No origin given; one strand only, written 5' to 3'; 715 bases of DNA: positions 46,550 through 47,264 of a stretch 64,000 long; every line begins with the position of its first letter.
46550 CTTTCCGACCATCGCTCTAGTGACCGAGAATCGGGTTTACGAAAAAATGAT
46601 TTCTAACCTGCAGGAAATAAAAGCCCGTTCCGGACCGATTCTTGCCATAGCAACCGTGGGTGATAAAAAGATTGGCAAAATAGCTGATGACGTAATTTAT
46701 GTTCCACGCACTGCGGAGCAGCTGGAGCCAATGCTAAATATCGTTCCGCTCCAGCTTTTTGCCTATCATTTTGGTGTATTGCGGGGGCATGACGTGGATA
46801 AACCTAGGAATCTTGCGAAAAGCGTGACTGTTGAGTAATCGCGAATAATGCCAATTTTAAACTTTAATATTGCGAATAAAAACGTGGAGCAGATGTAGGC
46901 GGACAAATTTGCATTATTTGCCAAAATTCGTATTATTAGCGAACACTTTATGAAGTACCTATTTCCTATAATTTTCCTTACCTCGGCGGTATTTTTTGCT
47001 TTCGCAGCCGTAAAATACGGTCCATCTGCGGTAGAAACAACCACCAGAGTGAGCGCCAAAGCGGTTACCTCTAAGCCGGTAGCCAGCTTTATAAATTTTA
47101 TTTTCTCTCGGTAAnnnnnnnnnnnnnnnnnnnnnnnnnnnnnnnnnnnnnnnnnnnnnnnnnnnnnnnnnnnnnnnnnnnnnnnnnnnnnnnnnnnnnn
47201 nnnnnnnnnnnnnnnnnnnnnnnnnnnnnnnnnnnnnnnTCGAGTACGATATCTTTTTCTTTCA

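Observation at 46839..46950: MITE-like intergenic element family with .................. termini (3 copies)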

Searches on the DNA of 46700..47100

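Call 46: search_rna_families(source=window, start=46700, end=47100, threshold=evalue, max_evalue=10)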
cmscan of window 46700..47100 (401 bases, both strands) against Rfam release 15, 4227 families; matches with E-value up to 10: 1.
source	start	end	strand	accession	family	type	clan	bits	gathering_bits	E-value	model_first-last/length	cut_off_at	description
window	46819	46910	+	RF01286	snoR26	Gene; snRNA; snoRNA; CD-box;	-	16.4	47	3.5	1-94/94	no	Small nucleolar RNA snoR26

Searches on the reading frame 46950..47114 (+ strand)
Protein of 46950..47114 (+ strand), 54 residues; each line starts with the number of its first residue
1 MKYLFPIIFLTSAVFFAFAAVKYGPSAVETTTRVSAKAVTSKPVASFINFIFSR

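Call 87: search_protein_families(library=pfam, proteins=[window:46950-47114:+], max_evalue=0.001)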
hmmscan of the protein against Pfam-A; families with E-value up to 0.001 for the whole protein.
window:46950-47114:+ (54 aa): 0 families
